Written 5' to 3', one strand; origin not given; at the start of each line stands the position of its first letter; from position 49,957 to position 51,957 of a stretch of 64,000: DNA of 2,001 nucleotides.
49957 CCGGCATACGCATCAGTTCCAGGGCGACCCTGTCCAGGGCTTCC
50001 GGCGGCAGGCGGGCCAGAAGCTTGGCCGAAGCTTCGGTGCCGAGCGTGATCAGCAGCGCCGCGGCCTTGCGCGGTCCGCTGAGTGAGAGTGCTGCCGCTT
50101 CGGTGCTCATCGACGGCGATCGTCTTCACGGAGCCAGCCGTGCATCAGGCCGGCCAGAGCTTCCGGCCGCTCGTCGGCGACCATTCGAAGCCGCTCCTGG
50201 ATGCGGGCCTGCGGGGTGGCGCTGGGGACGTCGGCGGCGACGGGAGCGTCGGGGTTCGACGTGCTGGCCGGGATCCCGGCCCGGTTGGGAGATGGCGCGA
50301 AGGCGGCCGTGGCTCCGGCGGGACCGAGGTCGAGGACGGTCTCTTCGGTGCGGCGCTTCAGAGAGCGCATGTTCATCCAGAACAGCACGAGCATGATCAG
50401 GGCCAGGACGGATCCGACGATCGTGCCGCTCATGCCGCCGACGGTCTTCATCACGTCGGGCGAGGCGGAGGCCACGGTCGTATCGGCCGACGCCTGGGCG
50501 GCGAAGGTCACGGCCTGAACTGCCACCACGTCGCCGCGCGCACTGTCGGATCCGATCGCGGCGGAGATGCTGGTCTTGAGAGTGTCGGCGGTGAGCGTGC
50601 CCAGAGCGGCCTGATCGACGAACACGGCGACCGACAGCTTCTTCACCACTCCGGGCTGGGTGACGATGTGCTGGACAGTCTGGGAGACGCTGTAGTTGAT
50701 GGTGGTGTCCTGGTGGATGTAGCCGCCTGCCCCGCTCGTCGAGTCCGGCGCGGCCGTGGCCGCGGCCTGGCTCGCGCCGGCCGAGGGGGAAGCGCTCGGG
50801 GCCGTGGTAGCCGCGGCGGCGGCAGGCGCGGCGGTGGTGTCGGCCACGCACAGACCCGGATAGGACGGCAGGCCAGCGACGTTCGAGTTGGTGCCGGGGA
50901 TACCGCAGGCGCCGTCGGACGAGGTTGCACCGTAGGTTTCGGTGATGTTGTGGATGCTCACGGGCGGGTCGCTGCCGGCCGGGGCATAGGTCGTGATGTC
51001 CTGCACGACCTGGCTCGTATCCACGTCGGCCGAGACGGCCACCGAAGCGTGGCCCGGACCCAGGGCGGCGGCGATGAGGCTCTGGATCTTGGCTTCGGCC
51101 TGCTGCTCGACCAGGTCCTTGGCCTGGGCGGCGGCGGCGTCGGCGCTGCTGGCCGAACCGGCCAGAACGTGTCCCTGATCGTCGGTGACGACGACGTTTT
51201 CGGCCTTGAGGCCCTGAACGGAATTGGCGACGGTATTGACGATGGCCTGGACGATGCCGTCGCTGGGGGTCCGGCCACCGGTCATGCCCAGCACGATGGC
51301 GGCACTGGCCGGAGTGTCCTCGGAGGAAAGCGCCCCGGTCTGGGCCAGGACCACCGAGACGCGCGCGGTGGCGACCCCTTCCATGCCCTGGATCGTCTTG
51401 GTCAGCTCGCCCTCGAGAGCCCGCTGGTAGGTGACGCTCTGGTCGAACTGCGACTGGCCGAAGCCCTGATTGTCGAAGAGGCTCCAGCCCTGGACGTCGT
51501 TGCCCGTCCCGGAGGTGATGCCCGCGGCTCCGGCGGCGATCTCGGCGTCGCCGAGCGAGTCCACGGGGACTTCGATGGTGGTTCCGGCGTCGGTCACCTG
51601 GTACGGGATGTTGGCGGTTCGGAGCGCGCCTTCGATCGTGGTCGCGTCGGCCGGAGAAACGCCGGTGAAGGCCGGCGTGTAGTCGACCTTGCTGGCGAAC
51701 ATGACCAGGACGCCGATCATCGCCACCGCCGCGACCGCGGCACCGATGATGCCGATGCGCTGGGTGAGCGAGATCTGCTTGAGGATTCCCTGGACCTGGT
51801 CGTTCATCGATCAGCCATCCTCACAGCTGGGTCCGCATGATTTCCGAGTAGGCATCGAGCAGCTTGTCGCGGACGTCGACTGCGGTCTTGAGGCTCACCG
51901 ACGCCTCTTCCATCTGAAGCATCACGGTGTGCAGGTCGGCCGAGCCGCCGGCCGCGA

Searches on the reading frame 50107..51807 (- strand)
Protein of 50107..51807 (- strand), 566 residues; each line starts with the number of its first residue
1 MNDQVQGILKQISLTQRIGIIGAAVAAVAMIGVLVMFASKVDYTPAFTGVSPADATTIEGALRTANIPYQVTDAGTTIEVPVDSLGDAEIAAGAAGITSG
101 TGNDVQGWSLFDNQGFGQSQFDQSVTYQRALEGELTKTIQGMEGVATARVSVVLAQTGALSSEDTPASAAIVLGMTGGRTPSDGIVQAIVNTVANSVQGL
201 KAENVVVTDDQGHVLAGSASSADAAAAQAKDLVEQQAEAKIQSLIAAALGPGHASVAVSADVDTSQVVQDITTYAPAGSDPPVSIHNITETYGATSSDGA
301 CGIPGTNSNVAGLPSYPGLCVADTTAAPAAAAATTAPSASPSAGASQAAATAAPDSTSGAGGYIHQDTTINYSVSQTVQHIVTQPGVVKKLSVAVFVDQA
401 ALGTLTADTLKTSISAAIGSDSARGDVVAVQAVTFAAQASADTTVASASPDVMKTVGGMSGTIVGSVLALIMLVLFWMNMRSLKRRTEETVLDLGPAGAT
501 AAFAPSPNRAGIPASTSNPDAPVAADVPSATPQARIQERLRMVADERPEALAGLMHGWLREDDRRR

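Call 50: find_encoding_contigs(protein=window:50107-51807:-, flank=10000, max_places=6)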
Protein window:50107-51807:- (566 aa): 1 contig read that carries it; 1 place shown.
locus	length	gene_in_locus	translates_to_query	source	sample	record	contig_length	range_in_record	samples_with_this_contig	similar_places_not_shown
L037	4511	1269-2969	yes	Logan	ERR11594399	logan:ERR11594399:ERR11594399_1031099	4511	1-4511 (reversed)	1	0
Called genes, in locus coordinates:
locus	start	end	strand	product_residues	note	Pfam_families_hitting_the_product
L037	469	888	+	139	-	PF00460:Flg_bb_rod, PF06429:Flg_bbr_C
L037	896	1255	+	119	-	-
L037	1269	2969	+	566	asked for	PF01514:YscJ_FliF, PF08345:YscJ_FliF_C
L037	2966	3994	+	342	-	PF14842:FliG_N, PF14841:FliG_M, PF01706:FliG_C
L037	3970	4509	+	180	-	?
